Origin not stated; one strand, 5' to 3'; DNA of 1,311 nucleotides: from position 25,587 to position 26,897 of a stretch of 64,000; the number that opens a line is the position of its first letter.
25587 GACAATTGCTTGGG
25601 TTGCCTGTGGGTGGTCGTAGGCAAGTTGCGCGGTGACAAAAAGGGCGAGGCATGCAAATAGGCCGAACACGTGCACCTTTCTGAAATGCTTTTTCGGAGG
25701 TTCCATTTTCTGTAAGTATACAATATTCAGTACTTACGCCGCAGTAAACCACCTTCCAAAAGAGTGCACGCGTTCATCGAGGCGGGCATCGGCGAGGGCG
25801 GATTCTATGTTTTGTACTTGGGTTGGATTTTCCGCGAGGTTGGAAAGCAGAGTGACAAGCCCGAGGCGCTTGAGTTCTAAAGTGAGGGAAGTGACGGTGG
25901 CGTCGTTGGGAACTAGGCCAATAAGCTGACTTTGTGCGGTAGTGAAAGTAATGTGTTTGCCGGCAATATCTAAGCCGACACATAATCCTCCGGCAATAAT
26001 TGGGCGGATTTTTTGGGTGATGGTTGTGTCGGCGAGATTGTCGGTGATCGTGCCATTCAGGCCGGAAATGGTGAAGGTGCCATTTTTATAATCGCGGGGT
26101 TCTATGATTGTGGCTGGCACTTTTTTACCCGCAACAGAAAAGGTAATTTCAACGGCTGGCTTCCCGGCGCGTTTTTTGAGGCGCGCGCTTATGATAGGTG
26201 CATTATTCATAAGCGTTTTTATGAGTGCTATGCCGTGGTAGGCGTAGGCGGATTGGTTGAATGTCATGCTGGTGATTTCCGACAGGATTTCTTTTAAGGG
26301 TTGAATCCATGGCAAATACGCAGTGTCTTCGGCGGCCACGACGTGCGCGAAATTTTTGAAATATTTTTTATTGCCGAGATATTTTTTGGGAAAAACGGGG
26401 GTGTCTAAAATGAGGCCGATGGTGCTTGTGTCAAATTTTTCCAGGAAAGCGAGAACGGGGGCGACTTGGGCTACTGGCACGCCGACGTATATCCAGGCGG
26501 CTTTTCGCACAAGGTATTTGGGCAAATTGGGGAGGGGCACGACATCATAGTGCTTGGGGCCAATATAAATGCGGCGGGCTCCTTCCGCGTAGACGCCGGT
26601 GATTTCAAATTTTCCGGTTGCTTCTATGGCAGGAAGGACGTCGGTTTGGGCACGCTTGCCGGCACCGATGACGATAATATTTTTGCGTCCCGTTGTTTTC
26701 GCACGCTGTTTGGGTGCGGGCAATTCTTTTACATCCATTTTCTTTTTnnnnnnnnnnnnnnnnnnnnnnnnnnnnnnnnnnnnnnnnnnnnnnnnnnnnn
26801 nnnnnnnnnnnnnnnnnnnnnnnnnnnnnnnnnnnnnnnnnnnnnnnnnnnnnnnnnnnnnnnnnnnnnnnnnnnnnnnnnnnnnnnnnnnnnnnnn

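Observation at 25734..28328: GMC FAD-oxidoreductase fused to a Gfo/Idh/MocA-like NAD-binding domain, co-directional with the amidase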

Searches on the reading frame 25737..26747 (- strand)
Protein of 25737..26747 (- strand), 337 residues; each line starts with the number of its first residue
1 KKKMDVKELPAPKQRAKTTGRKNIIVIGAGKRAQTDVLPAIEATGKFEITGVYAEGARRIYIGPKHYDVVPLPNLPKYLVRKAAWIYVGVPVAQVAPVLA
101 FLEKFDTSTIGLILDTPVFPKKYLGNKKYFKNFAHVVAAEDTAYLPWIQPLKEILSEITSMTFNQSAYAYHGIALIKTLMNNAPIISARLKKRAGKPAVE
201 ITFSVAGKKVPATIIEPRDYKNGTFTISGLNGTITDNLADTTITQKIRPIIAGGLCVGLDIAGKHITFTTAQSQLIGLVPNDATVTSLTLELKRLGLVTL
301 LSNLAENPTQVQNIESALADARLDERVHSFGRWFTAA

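Call 5: search_protein_families(library=pfam, proteins=[window:25737-26747:-], max_evalue=10)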
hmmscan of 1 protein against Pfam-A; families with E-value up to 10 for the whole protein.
seq(337 aa): 0 families
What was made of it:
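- On Gfo/Idh/MocA oxidoreductase family: The window's own domain has no family at E<=10 (call 5).
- Closest known: Gfo/Idh/MocA oxidoreductases. Different: The window sequence gives no Pfam hit (call 5).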

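Call 6: search_solved_structures(query=window:25737-26747:-, max_evalue=10)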
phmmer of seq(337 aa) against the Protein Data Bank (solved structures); distinct sequences matched with E-value up to 10: 1.
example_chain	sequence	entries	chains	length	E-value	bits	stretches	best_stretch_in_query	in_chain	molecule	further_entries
3pf2_A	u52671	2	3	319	0.032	16.7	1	205-287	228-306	Cell wall surface anchor family protein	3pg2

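Call 14: search_solved_structures(query=A1, max_evalue=10, show_alignments=3)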
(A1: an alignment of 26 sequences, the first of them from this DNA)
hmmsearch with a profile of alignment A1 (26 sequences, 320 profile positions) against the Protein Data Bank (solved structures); distinct sequences matched with E-value up to 10: 22.
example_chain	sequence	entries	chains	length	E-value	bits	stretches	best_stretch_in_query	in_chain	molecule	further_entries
9tz5_2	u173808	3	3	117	0.0047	19.1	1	135-157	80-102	Large ribosomal subunit protein uL18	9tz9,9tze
24yw_O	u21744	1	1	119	0.02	17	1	136-165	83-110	Large ribosomal subunit protein uL18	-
4omy_A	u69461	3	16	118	0.06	15.4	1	48-102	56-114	NolR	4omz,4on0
6spb_O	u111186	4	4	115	0.094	14.8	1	136-164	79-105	50S ribosomal protein L18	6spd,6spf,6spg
7unr_Q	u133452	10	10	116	0.094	14.8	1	136-164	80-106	50S ribosomal protein L18 | Large ribosomal subunit protein uL18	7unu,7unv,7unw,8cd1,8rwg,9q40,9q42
9hig_n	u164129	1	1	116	0.13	14.3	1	134-165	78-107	Large ribosomal subunit protein uL18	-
28nt_N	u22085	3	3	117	0.13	14.3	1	140-166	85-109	Large ribosomal subunit protein uL18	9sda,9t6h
6v39_N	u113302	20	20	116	0.14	14.2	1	136-165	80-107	50S ribosomal protein L18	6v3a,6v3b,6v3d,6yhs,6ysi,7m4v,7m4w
8rd8_Nc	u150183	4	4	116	0.15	14.1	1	136-165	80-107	Large ribosomal subunit protein uL18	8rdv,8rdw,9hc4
7a0r_L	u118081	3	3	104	0.27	13.3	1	136-164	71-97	50S ribosomal protein L18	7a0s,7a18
1nwx_M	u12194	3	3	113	0.28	13.2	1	136-164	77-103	ribosomal protein L18 | 50S ribosomal protein L18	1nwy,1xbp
5dm6_L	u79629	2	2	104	0.28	13.2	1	136-164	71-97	50S ribosomal protein L18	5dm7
4v49_BM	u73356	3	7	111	0.28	13.2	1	136-164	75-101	50S ribosomal protein L18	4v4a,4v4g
10qm_W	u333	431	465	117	0.29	13.2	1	134-157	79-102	Large ribosomal subunit protein uL18 | 50S ribosomal protein L18 | 50S ribosomal protein L16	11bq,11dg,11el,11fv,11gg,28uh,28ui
4v4v_BM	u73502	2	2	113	0.29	13.2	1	134-157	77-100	50S ribosomal protein L18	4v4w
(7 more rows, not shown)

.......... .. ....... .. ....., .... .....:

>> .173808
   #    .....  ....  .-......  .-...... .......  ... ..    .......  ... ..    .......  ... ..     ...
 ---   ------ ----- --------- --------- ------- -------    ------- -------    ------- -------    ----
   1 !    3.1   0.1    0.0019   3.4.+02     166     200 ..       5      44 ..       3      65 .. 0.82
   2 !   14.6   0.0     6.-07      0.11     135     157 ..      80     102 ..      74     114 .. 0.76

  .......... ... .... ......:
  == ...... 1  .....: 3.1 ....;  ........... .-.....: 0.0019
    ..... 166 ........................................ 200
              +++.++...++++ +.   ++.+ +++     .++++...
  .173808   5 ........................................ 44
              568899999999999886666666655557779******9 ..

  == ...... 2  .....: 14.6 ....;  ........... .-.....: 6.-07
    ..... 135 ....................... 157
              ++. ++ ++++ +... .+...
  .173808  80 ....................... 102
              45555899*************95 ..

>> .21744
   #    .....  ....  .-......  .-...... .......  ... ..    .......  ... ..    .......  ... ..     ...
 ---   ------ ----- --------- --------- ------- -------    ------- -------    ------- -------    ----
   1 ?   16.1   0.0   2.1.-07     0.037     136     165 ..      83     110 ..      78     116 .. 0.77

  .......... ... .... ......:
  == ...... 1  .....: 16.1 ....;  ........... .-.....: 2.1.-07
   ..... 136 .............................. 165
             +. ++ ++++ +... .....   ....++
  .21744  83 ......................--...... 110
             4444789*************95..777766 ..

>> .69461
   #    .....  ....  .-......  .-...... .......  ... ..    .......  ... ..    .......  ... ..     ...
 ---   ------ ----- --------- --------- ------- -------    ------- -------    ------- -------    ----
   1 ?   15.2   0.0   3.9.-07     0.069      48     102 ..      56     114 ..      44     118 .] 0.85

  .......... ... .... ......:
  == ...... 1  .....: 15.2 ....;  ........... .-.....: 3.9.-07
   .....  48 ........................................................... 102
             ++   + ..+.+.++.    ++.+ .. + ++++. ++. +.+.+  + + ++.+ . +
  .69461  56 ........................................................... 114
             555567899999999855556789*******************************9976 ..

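Call 15: search_protein_families(library=pfam, alignment_id=A1, max_evalue=1)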
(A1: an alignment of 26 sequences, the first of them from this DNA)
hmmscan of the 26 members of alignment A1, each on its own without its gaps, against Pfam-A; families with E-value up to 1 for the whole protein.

A. member 1, seq(319 aa): 0 families

B. families by the number of members that match (of 26 scanned): 20 families
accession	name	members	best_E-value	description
PF01408.29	GFO_IDH_MocA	9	3e-06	Oxidoreductase family, NAD-binding Rossmann fold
PF03807.23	F420_oxidored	5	0.0011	NADP oxidoreductase coenzyme F420-dependent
PF00861.27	Ribosomal_L18p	2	0.0055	Ribosomal L18 of archaea, bacteria, mitoch. and chloroplast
PF11691.13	DUF3288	1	0.0034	Protein of unknown function (DUF3288)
PF05239.21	PRC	1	0.0041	PRC-barrel domain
PF15543.11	Ntox5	1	0.0073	Bacterial toxin 5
PF04936.17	DUF658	1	0.022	Protein of unknown function (DUF658)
PF03544.19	TonB_C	1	0.044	Gram-negative bacterial TonB protein C-terminal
PF19744.4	DUF6232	1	0.056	Family of unknown function (DUF6232)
PF02902.25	Peptidase_C48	1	0.069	Ulp1 protease family, C-terminal catalytic domain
PF21929.2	GpP_4th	1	0.076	Mu phage baseplate assembly protein GpP, fourth domain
PF02153.23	PDH_N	1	0.077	Prephenate dehydrogenase, nucleotide-binding domain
PF00479.28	G6PD_N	1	0.085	Glucose-6-phosphate dehydrogenase, NAD binding domain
PF13689.11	DUF4154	1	0.12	YfiR/HmsC-like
PF21218.2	Fpg-like_C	1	0.14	Formamidopyrimidine-DNA glycosylase-like, C-terminal domain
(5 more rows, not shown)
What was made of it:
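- On Gfo/Idh/MocA oxidoreductase family: Of 26 relatives, 9 give matches with a best E of 3e-6 (call 15).
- PF01408 is hit by 9 of 26 relatives (call 15).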

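Call 24: predict_structure(alignment_id=A1)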
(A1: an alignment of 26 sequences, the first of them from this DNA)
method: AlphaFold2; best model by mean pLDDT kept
length: 319 residues; sequences in the alignment: 26
mean_pLDDT: 94.5   pTM: 0.91
mean pLDDT of the five models: 94.5, 94.2, 94.1, 94.1, 93.1
residues with pLDDT >= 90: 278; 70-90: 36; 50-70: 4; < 50: 1
segments of 3 or more residues with pLDDT < 50: none
pLDDT, mean of each block of 10 residues (from residue 1): 92 95 96 97 93 98 98 93 97 92 78 94 97 97 97 95 95 94 95 97 98 98 97 98 98 96 98 97 95 90 90 77
secondary structure, 60 per line:
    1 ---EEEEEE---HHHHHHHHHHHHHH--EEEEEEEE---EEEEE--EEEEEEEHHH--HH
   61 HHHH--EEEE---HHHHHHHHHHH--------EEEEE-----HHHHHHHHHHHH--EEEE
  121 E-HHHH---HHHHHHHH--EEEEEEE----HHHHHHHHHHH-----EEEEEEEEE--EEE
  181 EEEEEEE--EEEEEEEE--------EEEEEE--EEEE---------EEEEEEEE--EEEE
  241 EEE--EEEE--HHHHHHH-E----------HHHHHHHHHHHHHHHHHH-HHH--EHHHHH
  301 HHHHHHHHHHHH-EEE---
elements in order: E4-9 H13-26 E29-36 E40-44 E47-53 H59-64 E67-70 H74-84 E93-97 H103-114 E117-121 H123-126 H130-137 E140-146 H151-161 E167-175 E178-187 E190-197 E206-211 E214-217 E227-234 E237-243 E246-249 H252-258 H271-288 H296-312 E314-316
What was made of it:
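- On Gfo/Idh/MocA oxidoreductase family: AF2 model with pLDDT 94.5 (call 24).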

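Call 27: fold_search(model_id=the predicted structure, library=pdb)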
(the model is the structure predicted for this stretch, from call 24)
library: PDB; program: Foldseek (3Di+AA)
matches with E <= 10: 1357; with E <= 0.001: 100
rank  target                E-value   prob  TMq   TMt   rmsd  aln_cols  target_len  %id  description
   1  1zh8_A                1.6e-11  1.00  0.56  0.55   6.7       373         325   16  Crystal structure of Oxidoreductase (TM0312) from Thermotoga maritima at 2.50 A resolution (released 2005-05-10)
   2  4had_A                2.8e-11  1.00  0.58  0.58   7.2       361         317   10  Crystal structure of probable oxidoreductase protein from Rhizobium etli CFN 42 (released 2012-10-10)
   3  1zh8_B                3.3e-11  1.00  0.54  0.53   7.3       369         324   17  Crystal structure of Oxidoreductase (TM0312) from Thermotoga maritima at 2.50 A resolution (released 2005-05-10)
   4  4had_B                4.2e-11  1.00  0.58  0.59   7.1       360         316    9  Crystal structure of probable oxidoreductase protein from Rhizobium etli CFN 42 (released 2012-10-10)
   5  8w9s_C                5.0e-11  1.00  0.53  0.53   7.3       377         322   11  NAD-dependent dehydrogenase (released 2025-03-12)
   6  8zn9_B                6.0e-11  1.00  0.62  0.54   7.3       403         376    9  A vast marine sulfonate-based carbon cycle fueled by novel sulfoquinovosidases (released 2025-08-27)
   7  8w9s_A                7.2e-11  1.00  0.54  0.53   7.7       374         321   11  NAD-dependent dehydrogenase (released 2025-03-12)
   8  1tlt_B                1.2e-10  1.00  0.56  0.58   6.6       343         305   14  Crystal Structure of a Putative Oxidoreductase (VIRULENCE FACTOR mviM HOMOLOG) (released 2004-06-22)
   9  8zn9_A                1.5e-10  1.00  0.62  0.54   8.6       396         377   10  A vast marine sulfonate-based carbon cycle fueled by novel sulfoquinovosidases (released 2025-08-27)
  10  3uuw_B                2.1e-10  1.00  0.56  0.59   6.4       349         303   13  1.63 Angstrom Resolution Crystal Structure of Dehydrogenase (MviM) from Clostridium difficile. (released 2011-12-21)
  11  6nor_A                2.1e-10  1.00  0.57  0.53   7.4       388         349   10  Crystal structure of GenD2 from gentamicin A biosynthesis in complex with NAD (released 2019-05-15)
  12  8zn9_C                2.8e-10  1.00  0.58  0.52   7.7       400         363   10  A vast marine sulfonate-based carbon cycle fueled by novel sulfoquinovosidases (released 2025-08-27)
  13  3uuw_A                5.0e-10  1.00  0.55  0.57   6.5       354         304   14  1.63 Angstrom Resolution Crystal Structure of Dehydrogenase (MviM) from Clostridium difficile. (released 2011-12-21)
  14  8zn9_E                5.7e-10  1.00  0.60  0.53   7.3       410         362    9  A vast marine sulfonate-based carbon cycle fueled by novel sulfoquinovosidases (released 2025-08-27)
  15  3bts_A                6.4e-10  1.00  0.61  0.52   7.7       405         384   14  Crystal structure of a ternary complex of the transcriptional repressor Gal80p (Gal80S0 [G301R]) and the acidic activa (released 2008-03-04)
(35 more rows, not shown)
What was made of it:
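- On Gfo/Idh/MocA oxidoreductase family: The 50 listed Foldseek PDB hits are Gfo/Idh/MocA-fold proteins (including Gal80p and biliverdin reductase) or entries titled putative oxidoreductases, with E down to 1.6e-11 and TM 0.44-0.62 (call 27).
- Closest known: Gfo/Idh/MocA oxidoreductases. Same: They share the two-domain fold of an N-terminal Rossmann domain plus an alpha/beta sheet domain (call 27).
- Model pLDDT is 94.5 (call 24), and the top Foldseek hits are all Gfo/Idh/MocA proteins (call 27). Gal80p is among the fold matches (call 27).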

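Call 28: search_protein_representatives(alignment_id=A1)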
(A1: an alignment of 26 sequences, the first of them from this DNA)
Query: 26 sequences, 320 profile positions. Proteins with E-value up to 0.001 (for the whole library): 642; up to 1e-10: 444; up to 1e-30: 292. The best 150 are listed.
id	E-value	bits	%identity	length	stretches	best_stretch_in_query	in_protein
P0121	1.2e-113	395.6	-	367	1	4-317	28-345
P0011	1.9e-113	395.0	-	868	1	3-313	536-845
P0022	4.6e-111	387.1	-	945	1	3-318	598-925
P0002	6.7e-111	386.6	-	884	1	4-317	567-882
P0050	1.1e-106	372.8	-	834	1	2-312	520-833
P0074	3.5e-106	371.1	-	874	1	2-317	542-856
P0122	6.1e-105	367.0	-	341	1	3-317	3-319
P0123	8.2e-105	366.6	-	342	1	3-317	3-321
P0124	2.4e-100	351.9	-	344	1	3-317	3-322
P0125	2.5e-98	345.3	-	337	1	3-316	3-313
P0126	2.6e-98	345.2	-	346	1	4-316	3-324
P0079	2.3e-97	342.2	-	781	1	3-315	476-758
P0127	2.7e-97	341.9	-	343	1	3-318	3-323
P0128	1.6e-96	339.4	-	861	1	2-315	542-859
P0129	1.9e-96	339.1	-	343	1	4-318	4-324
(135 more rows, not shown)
